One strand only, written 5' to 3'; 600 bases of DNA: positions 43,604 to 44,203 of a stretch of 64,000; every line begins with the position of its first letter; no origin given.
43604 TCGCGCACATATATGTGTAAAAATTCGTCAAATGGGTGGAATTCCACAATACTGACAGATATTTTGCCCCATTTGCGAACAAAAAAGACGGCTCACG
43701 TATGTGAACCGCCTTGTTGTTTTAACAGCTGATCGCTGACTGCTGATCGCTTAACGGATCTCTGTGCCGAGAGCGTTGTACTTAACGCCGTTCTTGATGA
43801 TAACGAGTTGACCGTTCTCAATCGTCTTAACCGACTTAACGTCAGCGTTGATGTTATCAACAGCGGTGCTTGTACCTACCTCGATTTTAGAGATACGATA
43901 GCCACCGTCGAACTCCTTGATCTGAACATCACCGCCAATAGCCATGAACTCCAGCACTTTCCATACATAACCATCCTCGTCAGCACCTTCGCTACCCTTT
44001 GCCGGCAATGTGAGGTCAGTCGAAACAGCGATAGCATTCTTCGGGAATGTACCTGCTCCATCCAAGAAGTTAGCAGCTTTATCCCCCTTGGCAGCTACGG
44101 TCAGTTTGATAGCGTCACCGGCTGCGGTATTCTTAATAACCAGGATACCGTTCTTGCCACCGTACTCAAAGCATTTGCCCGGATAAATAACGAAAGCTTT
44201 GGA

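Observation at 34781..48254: Six proteins of the pectin accessory block end in the same ~25-residue C-terminal tail, a candidate sorting or assembly tag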

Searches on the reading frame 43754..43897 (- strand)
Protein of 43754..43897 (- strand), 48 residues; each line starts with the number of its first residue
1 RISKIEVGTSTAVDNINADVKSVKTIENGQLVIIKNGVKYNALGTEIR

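Call 20: find_related_loci(query=A3, collection=genome_contigs, flank=6000)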
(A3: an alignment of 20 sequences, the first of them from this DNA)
Query A3 (48 aa) in genome_contigs; peptide patterns used: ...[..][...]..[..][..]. (x = any residue, [..] = any of these).
597 stretches matched a pattern (row limit reached: there are more); 456 encode a relative of the query (tblastn E <= 1e-3); the best 80 are kept; 80 distinct loci.
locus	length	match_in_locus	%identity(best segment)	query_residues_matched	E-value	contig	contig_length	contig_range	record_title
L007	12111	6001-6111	86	12-48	2e-17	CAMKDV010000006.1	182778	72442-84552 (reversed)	MAG: uncultured Bacteroidales bacterium isolate SRR12081303_bin.68_metaWRAP_v1.3_MAG genome assembly, contig: ERZ1228976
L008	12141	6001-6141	66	1-47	7e-16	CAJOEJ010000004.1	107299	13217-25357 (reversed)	Paludibacteraceae bacterium isolate Red_deer_2_mag_82 genome assembly, contig: scaffold_40, whole genome shotgun sequenc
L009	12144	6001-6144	67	1-48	1e-15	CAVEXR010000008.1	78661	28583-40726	Azospirillum sp. CAG:239 isolate H07615-L1_cleanbin_000002 genome assembly, contig: Spades_H07615-L1_contig_106, whole g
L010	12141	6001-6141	64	1-47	3e-15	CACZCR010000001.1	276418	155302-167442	MAG: uncultured Bacteroidales bacterium isolate RUG12502 genome assembly, contig: RUG12502_asm_1, whole genome shotgun s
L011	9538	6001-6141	64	1-47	4e-15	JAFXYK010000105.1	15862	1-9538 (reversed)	MAG: Paludibacteraceae bacterium isolate RGIG6859 Sheep_Rumen-4__c1573135, whole genome shotgun sequence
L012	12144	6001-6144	67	1-47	6e-15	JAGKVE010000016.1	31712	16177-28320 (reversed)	MAG: Bacteroidia bacterium isolate pig5.17 pig5_17_129, whole genome shotgun sequence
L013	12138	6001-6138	59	2-47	2e-14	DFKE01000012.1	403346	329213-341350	MAG TPA_asm: Bacteroidales bacterium UBA3653 UBA3653_contig_536, whole genome shotgun sequence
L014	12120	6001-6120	70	8-47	3e-14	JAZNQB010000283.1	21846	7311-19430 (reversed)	MAG: Paludibacteraceae bacterium isolate T1900044829_TS20190295.MAGScoT_cleanbin_000024 SGB_2887_k141_44347, whole genom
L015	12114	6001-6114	66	11-48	3e-14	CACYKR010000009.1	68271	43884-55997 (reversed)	MAG: uncultured Bacteroidales bacterium isolate RUG12032 genome assembly, contig: RUG12032_asm_9, whole genome shotgun s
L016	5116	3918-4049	64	1-44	9e-14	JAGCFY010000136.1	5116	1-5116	MAG: Paludibacteraceae bacterium isolate RGIG9756 Yak_Omasum-4__c677551, whole genome shotgun sequence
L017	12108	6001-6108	72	13-48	1e-13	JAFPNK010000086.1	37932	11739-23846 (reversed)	MAG: Paludibacteraceae bacterium isolate RGIG1302 Dairy_cattle_Rumen-5__c1723166, whole genome shotgun sequence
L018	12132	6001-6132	64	5-48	1e-13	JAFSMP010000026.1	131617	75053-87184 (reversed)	MAG: Paludibacteraceae bacterium isolate RGIG3280 Goat_Reticulum-4__c626, whole genome shotgun sequence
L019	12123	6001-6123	63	8-48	1e-13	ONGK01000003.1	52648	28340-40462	uncultured Bacteroidales bacterium isolate RUG281 genome assembly, contig: scaffold_107, whole genome shotgun sequence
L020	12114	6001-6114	68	10-47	3e-13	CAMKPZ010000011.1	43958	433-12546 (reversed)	MAG: uncultured Bacteroidales bacterium isolate SRR12081301_bin.65_metaWRAP_v1.3_MAG genome assembly, contig: ERZ1228976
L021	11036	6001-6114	66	10-47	4e-13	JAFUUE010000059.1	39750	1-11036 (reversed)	MAG: Paludibacteraceae bacterium isolate RGIG4829 Roe_deer_Reticulum.Co__c732138, whole genome shotgun sequence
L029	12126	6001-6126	62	6-47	1e-12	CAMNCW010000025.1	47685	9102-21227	MAG: uncultured Bacteroidales bacterium isolate SRR873599_bin.45_metaWRAP_v1.3_MAG genome assembly, contig: ERZ1756080.1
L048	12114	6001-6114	63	10-47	1e-11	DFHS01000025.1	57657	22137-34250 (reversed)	MAG TPA_asm: Bacteroidales bacterium UBA3717 UBA3717_contig_2957, whole genome shotgun sequence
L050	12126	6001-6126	52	7-48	2e-11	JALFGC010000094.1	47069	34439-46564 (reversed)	MAG: Bacteroidales bacterium isolate SUG649 k141_28530, whole genome shotgun sequence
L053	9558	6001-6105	66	10-44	2e-11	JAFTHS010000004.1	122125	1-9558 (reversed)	MAG: Paludibacteraceae bacterium isolate RGIG3829 Roe_deer_Cecum-1__c72, whole genome shotgun sequence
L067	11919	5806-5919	58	11-48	3e-11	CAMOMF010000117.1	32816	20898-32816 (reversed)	MAG: uncultured Bacteroidales bacterium isolate SRR873609_bin.19_metaWRAP_v1.3_MAG genome assembly, contig: ERZ1756109_2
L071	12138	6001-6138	57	3-48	4e-11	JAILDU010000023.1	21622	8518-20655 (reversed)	MAG: Paludibacteraceae bacterium isolate RUI028 k141_6240185_flag=1_multi=10.0000_len=21622, whole genome shotgun sequen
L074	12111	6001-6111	62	11-47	4e-11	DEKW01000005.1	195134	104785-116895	MAG TPA_asm: Bacteroidales bacterium UBA2712 UBA2712_contig_315, whole genome shotgun sequence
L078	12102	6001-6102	71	12-45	7e-11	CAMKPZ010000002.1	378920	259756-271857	MAG: uncultured Bacteroidales bacterium isolate SRR12081301_bin.65_metaWRAP_v1.3_MAG genome assembly, contig: ERZ1228976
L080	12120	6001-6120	50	9-48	7e-11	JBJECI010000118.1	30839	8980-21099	MAG: Paludibacteraceae bacterium isolate LOHA15_bin.007 NODE_672_length_30839_cov_10.730737, whole genome shotgun sequen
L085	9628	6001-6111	57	12-48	9e-11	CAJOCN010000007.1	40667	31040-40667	Paludibacteraceae bacterium isolate Sheep_1_mag_28 genome assembly, contig: scaffold_417, whole genome shotgun sequence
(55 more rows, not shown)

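Call 31: search_solved_structures(query=A3, max_evalue=10, show_alignments=3)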
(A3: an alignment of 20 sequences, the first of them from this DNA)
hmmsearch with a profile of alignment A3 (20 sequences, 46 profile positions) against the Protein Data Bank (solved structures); distinct sequences matched with E-value up to 10: 1.
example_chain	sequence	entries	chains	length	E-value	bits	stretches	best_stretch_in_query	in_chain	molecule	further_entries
6tmt_A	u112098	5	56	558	0.66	13.2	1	26-36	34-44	Putative GroEL-like chaperonine protein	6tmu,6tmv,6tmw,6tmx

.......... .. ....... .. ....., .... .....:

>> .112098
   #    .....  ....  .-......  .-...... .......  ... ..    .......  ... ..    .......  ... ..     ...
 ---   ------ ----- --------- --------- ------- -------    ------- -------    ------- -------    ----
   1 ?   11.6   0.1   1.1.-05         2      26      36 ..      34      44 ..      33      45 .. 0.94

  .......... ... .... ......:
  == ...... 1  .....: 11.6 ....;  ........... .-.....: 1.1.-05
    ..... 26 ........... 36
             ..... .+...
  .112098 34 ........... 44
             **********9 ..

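Call 38: search_protein_representatives(alignment_id=A3)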
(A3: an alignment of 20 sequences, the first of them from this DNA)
Query: 20 sequences, 46 profile positions. Proteins with E-value up to 0.001 (for the whole library): 13305; up to 1e-10: 1593; up to 1e-30: 0. The best 150 are listed.
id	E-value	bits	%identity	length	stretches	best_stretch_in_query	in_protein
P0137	1.4e-19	85.8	-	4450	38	34-45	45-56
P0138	7.2e-18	80.3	-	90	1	3-46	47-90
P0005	1.1e-17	79.7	-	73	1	2-45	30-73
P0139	1.6e-17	79.2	-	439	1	3-46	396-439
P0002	2.5e-17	78.6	-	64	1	3-45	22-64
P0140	4.6e-17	77.7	-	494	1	5-46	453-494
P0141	8.0e-17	77.0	-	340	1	2-45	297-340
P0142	8.9e-17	76.8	-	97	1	5-46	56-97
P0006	2.1e-16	75.6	-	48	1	2-46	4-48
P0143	2.7e-16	75.2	-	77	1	5-45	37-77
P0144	3.6e-16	74.9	-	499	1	3-46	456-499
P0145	3.7e-16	74.8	-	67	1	4-45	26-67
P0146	3.9e-16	74.8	-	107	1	5-46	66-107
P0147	4.4e-16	74.6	-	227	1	3-45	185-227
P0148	4.5e-16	74.6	-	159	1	2-46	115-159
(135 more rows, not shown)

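Call 54: search_protein_families(library=ncbifam, proteins=[L067:3-4763:+, L078:1886-5353:+], max_evalue=0.001)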
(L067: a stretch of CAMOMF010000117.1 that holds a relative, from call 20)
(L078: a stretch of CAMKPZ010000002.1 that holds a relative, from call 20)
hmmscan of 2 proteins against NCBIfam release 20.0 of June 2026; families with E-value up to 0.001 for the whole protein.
L067:3-4763:+ (1587 aa): 2 families
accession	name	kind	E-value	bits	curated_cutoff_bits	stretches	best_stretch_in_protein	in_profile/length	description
NF052279.1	lipo_TamL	exception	1.7e-95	321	400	1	1074-1587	266-747/747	translocation and assembly module lipoprotein TamL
TIGR03303.1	OM_YaeT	equivalog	8.2e-11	41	297.15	1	1368-1543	570-722/741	outer membrane protein assembly factor BamA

L078:1886-5353:+ (1156 aa): 8 families
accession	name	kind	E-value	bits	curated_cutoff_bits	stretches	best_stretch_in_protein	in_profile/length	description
NF041610.1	alph_arabinopyran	equivalog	8.8e-102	341.6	1300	1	107-636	23-539/738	exo-alpha-(1->6)-L-arabinopyranosidase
NF052330.1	BetGlucosiCelf0468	equivalog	3.5e-81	273.6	1300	2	105-437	24-374/817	beta-d-glucosidase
NF052329.1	XyloArabinsidase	equivalog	3.5e-57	194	1050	1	109-640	88-619/750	beta-xylosidase/alpha-l-arabinosidase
NF041776.1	xylosidase_Xyl3A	equivalog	2.2e-54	184.7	1250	2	101-414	34-388/846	xylan 1,4-beta-xylosidase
NF011678.0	PRK15098.1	equivalog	9.3e-43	146.7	666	1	130-636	117-649/765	beta-glucosidase BglX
NF052331.1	Bet13-16Glucosase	equivalog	1.4e-42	145.8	1330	2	108-407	71-397/750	exo-beta-d-1,3/1,6-glucosidase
NF041579.1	betaxyl_Flavo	equivalog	2.5e-36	125.1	1350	1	106-636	59-598/716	beta-xylosidase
NF003740.0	PRK05337.1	equivalog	3.6e-08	32.9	207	1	144-294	96-250/340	beta-N-acetylhexosaminidase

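Call 80: search_protein_families(library=ncbifam, alignment_id=A7, max_evalue=0.00001)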
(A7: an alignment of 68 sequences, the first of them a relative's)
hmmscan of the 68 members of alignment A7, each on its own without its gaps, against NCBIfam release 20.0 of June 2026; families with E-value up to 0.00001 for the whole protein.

A. member 1, L007:9945-12077:+ (711 aa): 3 families
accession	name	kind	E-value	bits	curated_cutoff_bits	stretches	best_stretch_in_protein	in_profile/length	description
NF007822.0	PRK10531.1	equivalog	1.2e-18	67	436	1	422-568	196-351/430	putative acyl-CoA thioester hydrolase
NF041896.1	pecestase_PemA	equivalog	2.6e-14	52.9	700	1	425-588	124-288/365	pectinesterase PemA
NF041901.1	pecestase_PemB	equivalog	7.3e-11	41.7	700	1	451-568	202-331/379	pectinesterase PemB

B. families by the number of members that match (of 68 scanned): 160 families (the first 25 are shown)
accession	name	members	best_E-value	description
TIGR02552.1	LcrH_SycD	5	7.2e-15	SycD/LcrH family type III secretion system chaperone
TIGR02917.1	PEP_TPR_lipo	4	1.7e-33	XrtA/PEP-CTERM system TPR-repeat protein PrsT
TIGR02521.1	type_IV_pilW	4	3.7e-20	type IV pilus biogenesis/stability protein PilW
NF040959.1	MamA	3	1.1e-41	magnetosome protein MamA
NF033920.0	C39_PA2778_fam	3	3.5e-16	PA2778 family cysteine peptidase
NF033762.1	social_mot_Tgl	3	1.6e-15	social motility TPR repeat lipoprotein Tgl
NF047507.1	TPR_BatC_Lepto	3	3.8e-10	TPR repeat-containing protein BatC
NF052487.1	EndoDexBT3087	2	2e-220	endo-dextranase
NF041610.1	alph_arabinopyran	2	8.8e-102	exo-alpha-(1->6)-L-arabinopyranosidase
NF053844.1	RetAlphGalacBctrd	2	4.7e-83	retaining alpha-galactosidase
NF052330.1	BetGlucosiCelf0468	2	3.5e-81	beta-d-glucosidase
TIGR02214.1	spoVD_pbp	2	1e-57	stage V sporulation protein D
NF052329.1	XyloArabinsidase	2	3.6e-57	beta-xylosidase/alpha-l-arabinosidase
NF041776.1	xylosidase_Xyl3A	2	2.2e-54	xylan 1,4-beta-xylosidase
TIGR03423.1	pbp2_mrdA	2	8.8e-50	penicillin-binding protein 2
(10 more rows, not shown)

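Call 82: search_protein_families(library=pfam, proteins=[L080:9264-10100:-, L009:8317-9273:+, L021:8534-9634:+, L029:10188-11282:-, L048:10368-10979:+, L050:7738-8976:+, L053:7953-9179:+, L071:695-1465:+, L074:11169-11885:+, L085:3627-4502:+], max_evalue=0.01)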
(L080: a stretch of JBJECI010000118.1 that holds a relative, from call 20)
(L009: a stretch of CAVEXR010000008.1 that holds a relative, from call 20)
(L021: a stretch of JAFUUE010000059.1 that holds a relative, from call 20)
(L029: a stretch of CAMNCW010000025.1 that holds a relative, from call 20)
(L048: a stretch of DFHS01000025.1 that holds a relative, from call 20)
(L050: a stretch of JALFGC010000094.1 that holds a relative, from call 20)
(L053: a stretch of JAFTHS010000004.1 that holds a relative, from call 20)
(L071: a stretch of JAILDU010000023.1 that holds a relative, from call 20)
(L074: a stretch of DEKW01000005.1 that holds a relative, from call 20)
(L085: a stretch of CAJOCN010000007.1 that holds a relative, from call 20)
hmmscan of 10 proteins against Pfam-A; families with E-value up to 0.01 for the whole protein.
L080:9264-10100:- (279 aa): 0 families

L009:8317-9273:+ (319 aa): 1 family
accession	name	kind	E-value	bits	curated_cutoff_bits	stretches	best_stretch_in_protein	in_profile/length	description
PF13201.12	PCMD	-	5e-20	72.7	28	1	71-316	25-234/234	Putative carbohydrate metabolism domain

L021:8534-9634:+ (367 aa): 2 families
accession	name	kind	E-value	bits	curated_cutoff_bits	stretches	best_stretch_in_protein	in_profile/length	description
PF14903.11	WG_beta_rep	-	1.6e-52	175.6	25.6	4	151-184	1-34/35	WG containing repeat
PF11776.13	RcnB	-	0.0027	18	25.9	1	267-299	18-50/51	Nickel/cobalt transporter regulator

L029:10188-11282:- (365 aa): 1 family
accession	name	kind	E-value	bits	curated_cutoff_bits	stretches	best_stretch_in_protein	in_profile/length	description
PF16125.10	DUF4837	-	4.1e-71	239.9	25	1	53-358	1-295/295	Domain of unknown function (DUF4837)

L048:10368-10979:+ (204 aa): 0 families

L050:7738-8976:+ (413 aa): 1 family
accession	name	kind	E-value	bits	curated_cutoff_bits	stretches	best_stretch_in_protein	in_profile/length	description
PF00150.24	Cellulase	-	3.9e-59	200.8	23.5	1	54-360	9-270/272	Cellulase (glycosyl hydrolase family 5)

L053:7953-9179:+ (409 aa): 3 families
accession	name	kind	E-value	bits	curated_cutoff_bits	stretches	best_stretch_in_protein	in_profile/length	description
PF01551.29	Peptidase_M23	-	7.3e-32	109.9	28.7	1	277-373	2-96/96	Peptidase family M23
PF19425.4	Csd3_N2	-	1.9e-05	25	27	1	166-263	26-120/122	Csd3 second domain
PF22310.2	NMB0315_dom_I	-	0.00063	20.5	27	1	56-115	8-66/83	NMB0315-like, domain I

L071:695-1465:+ (257 aa): 15 families
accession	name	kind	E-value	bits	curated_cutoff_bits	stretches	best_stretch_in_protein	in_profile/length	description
PF07719.23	TPR_2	-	6.8e-13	48.1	27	2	65-97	2-34/34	Tetratricopeptide repeat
PF00515.34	TPR_1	-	7e-12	45.1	27.8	1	64-97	1-34/34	Tetratricopeptide repeat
PF13414.12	TPR_11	-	6.5e-11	42.2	26.8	2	71-104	1-34/42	TPR repeat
PF13432.12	TPR_16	-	8.4e-10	39.4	32.7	1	35-96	1-63/65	Tetratricopeptide repeat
PF13176.12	TPR_7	-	2.2e-08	34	27.9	1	68-100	3-35/36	Tetratricopeptide repeat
PF13181.12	TPR_8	-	2.3e-07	30.8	25.7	1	66-97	3-34/34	Tetratricopeptide repeat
PF13424.12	TPR_12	-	1.9e-06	28.4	30.1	1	38-95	10-76/77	Tetratricopeptide repeat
PF14559.12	TPR_19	-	2.5e-06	28.1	25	1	41-99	1-60/68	Tetratricopeptide repeat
PF13428.12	TPR_14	-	3.3e-06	27.7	23.5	1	67-104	4-41/44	Tetratricopeptide repeat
PF13174.12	TPR_6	-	3e-05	24.8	26.3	0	36-63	5-32/33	Tetratricopeptide repeat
PF08239.17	SH3_3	-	4.9e-05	23.9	27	1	205-250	2-49/54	Bacterial SH3 domain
PF24575.1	TPR_Slam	-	0.00017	22.4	35.2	0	35-65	51-81/104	Surface lipoprotein assembly modifier, N-terminal TPR repeats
PF13567.11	DUF4131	-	0.0017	18.5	31.6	1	135-217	3-84/165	Domain of unknown function (DUF4131)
PF07721.20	TPR_4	-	0.0038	18.1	27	0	35-54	5-24/26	Tetratricopeptide repeat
PF23914.1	TPR_CcmH_CycH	-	0.005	17.1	42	0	53-112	39-96/158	Cytochrome c-type biogenesis protein H TPR domain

L074:11169-11885:+ (239 aa): 0 families

L085:3627-4502:+ (292 aa): 0 families

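Call 87: search_protein_families(library=pfam, alignment_id=A8, max_evalue=0.0001)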
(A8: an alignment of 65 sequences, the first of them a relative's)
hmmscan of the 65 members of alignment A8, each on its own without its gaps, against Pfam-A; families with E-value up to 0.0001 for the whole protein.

A. member 1, L079:6184-11856:+ (1891 aa): 1 family
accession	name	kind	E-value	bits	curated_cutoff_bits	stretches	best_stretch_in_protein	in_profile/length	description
PF18998.6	Flg_new_2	-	5.9e-17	61.9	23.6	2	765-847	2-72/73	Divergent InlB B-repeat domain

B. families by the number of members that match (of 65 scanned): 39 families (the first 25 are shown)
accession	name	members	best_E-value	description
PF13290.12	CHB_HEX_C_1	11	7.5e-18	Chitobiase/beta-hexosaminidase C-terminal domain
PF13287.12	Fn3_assoc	10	3.8e-19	Fn3 associated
PF18998.6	Flg_new_2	7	9.4e-34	Divergent InlB B-repeat domain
PF16346.12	GH32_BT1760-like_C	5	2.9e-52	GH32, BT1760-like, C-terminal domain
PF00251.26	Glyco_hydro_32N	5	6.1e-30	Glycosyl hydrolases family 32 N-terminal domain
PF22058.2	X25_BaPul_like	5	5.5e-17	Pullulanase X25 domain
PF02368.24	Big_2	5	1.1e-12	Bacterial Ig-like domain (group 2)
PF09479.16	Flg_new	5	8.6e-11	Listeria-Bacteroides repeat domain (List_Bact_rpt)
PF08244.19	Glyco_hydro_32C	5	2.2e-07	Glycosyl hydrolases family 32 C terminal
PF16738.10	CBM26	4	8.3e-54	Starch-binding module 26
PF00754.31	F5_F8_type_C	4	2.9e-34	F5/8 type C domain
PF22633.2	F5_F8_type_C_2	4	1.8e-28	NedA-like, galactose-binding domain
PF16656.11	Pur_ac_phosph_N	3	1.1e-10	Purple acid Phosphatase, N-terminal domain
PF00041.27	fn3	3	3.1e-10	Fibronectin type III domain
PF01336.31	tRNA_anti-codon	3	4.1e-06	OB-fold nucleic acid binding domain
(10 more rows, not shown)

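Call 90: find_related_loci(query=A3, collection=viral_contigs, flank=4000)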
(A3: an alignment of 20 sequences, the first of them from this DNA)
Query A3 (48 aa) in viral_contigs; peptide patterns used: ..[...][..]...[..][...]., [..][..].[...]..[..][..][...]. (x = any residue, [..] = any of these).
118 stretches matched a pattern; 2 encode a relative of the query (tblastn E <= 1e-3); 2 distinct loci.
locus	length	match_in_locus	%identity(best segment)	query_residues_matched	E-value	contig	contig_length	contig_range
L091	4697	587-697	62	12-48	6e-13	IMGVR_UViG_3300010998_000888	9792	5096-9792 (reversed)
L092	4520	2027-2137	43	13-48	1e-7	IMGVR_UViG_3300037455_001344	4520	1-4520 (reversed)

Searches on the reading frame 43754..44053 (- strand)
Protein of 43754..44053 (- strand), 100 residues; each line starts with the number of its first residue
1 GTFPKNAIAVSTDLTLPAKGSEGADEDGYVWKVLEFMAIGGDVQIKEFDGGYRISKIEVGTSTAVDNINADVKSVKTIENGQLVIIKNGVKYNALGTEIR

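Call 10: search_protein_families(library=ncbifam, proteins=[window:43754-44053:-], max_evalue=10)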
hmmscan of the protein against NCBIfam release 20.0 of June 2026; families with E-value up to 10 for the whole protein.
seq(100 aa): 1 family
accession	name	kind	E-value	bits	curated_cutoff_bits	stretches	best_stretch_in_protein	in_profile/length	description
NF003312.0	PRK04313.1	equivalog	0.025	13.9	214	1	39-96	129-190/238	30S ribosomal protein S4e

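Call 11: search_protein_families(library=pfam, proteins=[window:43754-44053:-], max_evalue=10)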
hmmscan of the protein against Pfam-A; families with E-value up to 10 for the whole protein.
seq(100 aa): 1 family
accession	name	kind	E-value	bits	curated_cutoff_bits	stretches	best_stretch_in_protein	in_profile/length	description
PF20770.3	PAN2_N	-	0.05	13.2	26.6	1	67-97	57-87/301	PAN2 N-terminal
